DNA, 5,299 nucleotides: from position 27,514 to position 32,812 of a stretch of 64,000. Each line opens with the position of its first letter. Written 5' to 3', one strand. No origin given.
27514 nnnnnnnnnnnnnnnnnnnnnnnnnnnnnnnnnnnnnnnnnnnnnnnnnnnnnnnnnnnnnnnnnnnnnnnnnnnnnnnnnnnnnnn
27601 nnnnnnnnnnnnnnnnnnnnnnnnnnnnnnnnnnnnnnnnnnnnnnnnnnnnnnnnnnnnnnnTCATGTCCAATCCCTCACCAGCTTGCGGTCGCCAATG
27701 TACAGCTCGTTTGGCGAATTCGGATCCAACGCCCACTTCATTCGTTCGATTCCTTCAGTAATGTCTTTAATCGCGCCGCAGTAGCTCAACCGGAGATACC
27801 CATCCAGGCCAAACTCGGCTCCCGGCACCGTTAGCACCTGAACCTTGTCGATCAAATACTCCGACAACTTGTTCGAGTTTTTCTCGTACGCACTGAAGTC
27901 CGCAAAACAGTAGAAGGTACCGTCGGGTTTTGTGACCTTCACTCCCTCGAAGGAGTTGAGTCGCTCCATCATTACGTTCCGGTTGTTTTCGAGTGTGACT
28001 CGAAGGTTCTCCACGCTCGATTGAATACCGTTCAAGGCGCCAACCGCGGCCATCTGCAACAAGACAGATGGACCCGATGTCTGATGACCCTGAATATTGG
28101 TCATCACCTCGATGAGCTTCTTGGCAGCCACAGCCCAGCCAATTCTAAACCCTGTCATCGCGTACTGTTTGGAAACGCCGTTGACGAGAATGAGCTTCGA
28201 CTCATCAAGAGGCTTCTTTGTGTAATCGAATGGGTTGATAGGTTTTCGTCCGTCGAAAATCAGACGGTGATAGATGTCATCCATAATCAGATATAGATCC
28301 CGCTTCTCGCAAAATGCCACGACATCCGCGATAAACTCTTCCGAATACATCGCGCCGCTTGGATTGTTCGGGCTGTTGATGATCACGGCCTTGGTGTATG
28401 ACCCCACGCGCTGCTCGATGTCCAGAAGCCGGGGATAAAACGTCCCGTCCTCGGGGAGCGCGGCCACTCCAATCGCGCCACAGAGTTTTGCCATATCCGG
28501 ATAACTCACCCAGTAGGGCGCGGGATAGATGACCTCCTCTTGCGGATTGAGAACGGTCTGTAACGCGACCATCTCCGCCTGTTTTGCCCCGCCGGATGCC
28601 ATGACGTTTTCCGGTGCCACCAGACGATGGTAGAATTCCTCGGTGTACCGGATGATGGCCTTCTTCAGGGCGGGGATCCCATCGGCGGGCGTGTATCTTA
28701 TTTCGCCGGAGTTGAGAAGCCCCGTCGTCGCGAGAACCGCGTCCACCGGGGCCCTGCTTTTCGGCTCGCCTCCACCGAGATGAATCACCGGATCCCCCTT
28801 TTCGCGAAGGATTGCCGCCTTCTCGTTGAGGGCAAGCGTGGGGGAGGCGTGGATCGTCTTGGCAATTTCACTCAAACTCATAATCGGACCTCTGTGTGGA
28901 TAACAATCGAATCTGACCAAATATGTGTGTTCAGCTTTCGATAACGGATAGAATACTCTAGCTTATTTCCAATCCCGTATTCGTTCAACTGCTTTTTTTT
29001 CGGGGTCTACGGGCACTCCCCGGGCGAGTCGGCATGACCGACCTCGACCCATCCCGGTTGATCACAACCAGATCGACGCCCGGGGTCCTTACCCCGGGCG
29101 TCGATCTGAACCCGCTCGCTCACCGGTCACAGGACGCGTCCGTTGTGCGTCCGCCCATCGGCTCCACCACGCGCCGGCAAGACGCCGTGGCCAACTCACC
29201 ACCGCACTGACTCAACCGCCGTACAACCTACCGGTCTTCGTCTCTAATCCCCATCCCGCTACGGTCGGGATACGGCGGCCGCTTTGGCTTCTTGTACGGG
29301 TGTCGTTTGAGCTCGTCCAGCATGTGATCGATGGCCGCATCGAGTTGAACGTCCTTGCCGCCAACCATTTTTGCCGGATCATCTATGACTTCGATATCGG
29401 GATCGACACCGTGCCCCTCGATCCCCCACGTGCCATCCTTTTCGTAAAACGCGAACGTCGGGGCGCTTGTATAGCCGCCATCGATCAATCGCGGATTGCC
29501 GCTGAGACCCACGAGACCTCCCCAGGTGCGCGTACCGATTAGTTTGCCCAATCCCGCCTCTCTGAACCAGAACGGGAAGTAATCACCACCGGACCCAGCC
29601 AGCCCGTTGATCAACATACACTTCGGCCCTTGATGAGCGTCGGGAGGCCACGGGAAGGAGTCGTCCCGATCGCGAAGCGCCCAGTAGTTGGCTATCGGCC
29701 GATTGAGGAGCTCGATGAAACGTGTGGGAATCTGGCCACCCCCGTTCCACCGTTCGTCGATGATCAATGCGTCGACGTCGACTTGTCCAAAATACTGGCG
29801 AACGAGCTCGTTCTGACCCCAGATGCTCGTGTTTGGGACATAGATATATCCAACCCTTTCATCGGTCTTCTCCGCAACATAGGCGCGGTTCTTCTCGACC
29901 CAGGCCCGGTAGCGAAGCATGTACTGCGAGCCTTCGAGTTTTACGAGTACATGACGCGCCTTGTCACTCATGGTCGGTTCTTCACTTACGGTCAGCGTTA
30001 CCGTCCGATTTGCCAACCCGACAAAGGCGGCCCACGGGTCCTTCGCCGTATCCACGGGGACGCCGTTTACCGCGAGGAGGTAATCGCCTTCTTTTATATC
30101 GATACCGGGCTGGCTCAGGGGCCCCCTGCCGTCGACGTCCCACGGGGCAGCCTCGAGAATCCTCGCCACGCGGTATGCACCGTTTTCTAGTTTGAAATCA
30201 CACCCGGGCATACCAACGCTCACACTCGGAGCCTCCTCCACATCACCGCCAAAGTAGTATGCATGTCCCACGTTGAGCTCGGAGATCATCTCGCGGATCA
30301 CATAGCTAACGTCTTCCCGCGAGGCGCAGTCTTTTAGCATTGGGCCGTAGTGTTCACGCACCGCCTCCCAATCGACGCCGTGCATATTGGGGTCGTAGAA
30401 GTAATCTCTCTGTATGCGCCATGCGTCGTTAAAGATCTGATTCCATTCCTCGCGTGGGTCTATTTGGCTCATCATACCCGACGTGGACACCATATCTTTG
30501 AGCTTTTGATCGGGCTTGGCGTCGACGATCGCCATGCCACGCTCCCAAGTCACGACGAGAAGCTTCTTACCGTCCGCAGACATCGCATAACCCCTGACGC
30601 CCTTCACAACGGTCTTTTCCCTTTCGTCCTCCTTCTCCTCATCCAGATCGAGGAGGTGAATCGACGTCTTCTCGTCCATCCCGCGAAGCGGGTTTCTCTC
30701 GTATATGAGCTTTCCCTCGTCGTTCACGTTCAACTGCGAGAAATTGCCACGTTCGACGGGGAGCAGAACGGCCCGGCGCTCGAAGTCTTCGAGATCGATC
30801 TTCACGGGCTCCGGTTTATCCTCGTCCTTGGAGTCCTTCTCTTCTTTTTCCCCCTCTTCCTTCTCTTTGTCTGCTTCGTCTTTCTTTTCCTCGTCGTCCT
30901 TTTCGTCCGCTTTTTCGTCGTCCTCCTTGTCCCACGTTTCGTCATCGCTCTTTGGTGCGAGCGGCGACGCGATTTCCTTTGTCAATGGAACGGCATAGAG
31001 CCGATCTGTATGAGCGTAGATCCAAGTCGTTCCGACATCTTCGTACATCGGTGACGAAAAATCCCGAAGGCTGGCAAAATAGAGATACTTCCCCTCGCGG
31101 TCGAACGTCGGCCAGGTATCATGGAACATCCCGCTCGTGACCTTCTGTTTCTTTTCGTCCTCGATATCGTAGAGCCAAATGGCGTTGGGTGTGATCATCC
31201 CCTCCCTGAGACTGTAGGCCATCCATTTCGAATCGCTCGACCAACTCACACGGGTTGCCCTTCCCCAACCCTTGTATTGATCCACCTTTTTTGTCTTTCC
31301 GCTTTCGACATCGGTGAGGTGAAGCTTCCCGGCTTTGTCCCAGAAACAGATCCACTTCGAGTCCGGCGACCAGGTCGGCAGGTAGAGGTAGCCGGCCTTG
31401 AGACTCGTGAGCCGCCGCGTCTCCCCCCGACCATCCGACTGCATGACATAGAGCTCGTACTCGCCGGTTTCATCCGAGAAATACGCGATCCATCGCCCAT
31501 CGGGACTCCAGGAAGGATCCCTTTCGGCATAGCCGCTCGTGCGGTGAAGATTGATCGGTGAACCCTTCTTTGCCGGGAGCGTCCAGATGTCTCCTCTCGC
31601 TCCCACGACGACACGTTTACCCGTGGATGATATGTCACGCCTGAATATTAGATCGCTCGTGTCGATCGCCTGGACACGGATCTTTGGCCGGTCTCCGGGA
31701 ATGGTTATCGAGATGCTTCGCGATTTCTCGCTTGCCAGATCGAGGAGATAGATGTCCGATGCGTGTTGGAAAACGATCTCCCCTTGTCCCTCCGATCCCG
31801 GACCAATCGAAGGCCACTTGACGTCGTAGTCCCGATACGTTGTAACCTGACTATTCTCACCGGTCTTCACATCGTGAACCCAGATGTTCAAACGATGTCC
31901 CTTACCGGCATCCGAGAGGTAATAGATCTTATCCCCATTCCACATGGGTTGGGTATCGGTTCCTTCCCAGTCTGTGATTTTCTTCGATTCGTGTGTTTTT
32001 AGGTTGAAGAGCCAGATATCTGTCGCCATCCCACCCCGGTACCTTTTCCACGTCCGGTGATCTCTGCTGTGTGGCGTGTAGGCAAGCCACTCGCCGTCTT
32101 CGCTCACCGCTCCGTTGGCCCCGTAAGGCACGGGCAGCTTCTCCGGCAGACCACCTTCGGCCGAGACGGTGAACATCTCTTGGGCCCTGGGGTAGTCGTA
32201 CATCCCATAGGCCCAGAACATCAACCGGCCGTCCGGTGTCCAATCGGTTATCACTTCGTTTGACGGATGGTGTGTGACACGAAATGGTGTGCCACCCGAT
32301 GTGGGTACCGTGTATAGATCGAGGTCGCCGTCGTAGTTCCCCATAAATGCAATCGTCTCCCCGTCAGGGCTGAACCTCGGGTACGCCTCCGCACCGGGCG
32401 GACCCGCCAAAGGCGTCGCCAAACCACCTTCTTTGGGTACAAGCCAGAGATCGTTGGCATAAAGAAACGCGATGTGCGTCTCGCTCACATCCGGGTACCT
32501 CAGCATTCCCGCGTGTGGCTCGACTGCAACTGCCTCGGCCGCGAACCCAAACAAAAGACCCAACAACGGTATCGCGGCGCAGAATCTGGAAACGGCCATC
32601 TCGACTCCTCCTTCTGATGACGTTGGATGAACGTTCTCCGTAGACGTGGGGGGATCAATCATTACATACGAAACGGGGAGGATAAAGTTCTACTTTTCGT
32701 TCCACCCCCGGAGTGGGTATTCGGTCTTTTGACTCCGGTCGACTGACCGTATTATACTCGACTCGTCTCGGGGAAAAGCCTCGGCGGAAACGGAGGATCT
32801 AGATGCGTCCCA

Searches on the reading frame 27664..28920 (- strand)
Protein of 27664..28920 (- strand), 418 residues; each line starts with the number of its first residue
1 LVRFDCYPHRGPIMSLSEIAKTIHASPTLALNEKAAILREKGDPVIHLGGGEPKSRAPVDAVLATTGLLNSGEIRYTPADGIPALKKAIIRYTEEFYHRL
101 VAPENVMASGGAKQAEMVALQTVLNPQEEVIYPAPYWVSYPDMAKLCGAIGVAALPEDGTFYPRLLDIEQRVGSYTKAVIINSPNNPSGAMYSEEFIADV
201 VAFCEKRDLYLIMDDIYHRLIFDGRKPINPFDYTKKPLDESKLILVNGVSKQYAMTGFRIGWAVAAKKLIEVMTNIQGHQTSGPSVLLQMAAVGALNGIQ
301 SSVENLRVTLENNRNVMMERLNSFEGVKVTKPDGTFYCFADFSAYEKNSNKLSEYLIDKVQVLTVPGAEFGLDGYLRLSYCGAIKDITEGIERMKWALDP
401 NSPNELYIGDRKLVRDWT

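Call 5: search_protein_families(library=pfam, proteins=[window:27664-28920:-], max_evalue=0.001)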
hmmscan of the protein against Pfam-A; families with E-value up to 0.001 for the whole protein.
window:27664-28920:- (418 aa): 1 family
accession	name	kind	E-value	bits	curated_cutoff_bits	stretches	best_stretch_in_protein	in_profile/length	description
PF00155.27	Aminotran_1_2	-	8.8e-58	196.6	19.7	1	45-393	3-360/361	Aminotransferase class I and II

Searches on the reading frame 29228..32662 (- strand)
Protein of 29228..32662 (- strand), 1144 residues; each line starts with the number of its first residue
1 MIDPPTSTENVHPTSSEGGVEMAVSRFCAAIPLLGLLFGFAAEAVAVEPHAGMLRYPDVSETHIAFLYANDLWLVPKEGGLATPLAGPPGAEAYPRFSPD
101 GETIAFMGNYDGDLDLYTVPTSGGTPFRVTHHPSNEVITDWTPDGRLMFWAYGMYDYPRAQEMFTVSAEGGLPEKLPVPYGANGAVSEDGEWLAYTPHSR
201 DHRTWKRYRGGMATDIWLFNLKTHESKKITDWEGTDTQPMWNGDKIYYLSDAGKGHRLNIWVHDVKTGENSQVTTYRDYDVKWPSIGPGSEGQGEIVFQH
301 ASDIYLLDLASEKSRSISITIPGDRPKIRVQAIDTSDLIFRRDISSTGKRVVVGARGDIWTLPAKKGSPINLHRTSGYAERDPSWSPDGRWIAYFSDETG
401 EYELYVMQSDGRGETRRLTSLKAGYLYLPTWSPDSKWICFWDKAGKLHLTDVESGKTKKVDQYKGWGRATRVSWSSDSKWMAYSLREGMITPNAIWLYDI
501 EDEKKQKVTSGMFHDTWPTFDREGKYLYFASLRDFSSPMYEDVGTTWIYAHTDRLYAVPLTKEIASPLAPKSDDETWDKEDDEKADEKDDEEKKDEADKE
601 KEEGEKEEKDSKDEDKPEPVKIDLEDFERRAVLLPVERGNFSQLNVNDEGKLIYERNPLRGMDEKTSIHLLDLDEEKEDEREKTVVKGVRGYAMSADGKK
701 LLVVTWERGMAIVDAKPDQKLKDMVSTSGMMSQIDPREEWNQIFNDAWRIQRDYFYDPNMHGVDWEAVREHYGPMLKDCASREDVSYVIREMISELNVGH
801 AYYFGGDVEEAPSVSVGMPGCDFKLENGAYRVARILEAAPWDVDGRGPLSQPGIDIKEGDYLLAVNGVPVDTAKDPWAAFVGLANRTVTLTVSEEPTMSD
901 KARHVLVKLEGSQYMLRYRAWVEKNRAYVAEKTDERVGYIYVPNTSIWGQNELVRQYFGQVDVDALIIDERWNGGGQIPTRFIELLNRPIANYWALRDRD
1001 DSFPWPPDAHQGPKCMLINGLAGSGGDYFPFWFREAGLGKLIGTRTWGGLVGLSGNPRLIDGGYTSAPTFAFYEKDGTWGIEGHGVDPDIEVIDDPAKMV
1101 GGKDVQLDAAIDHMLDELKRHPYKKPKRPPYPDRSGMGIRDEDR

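Call 5: search_protein_families(library=pfam, proteins=[window:29228-32662:-], max_evalue=0.001)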
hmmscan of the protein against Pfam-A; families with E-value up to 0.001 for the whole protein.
window:29228-32662:- (1144 aa): 7 families
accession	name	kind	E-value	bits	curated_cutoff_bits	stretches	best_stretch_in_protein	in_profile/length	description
PF07676.18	PD40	-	1.3e-27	95.5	20.9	2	379-406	10-38/38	WD40-like Beta Propeller Repeat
PF14684.11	Tricorn_C1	-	6.4e-25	87.3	24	1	736-793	1-58/59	Tricorn protease C1 domain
PF14685.13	PDZ_Tricorn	-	2.9e-22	78.9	25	1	817-906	1-87/88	Tricorn protease PDZ domain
PF03572.23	Peptidase_S41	-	5.9e-18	65.4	24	1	937-1092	2-165/165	Peptidase family S41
PF00930.27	DPPIV_N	-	2.8e-12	46.5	22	0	68-138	21-87/354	Dipeptidyl peptidase IV (DPP IV) N-terminal region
PF25174.1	Beta-prop_THOC3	-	4.5e-10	39.4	305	1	430-528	95-187/272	THOC3 beta-propeller domain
PF23414.1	Beta-prop_EML_2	-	3.4e-08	33.6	90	0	344-460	47-161/266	Echinoderm microtubule-associated protein second beta-propeller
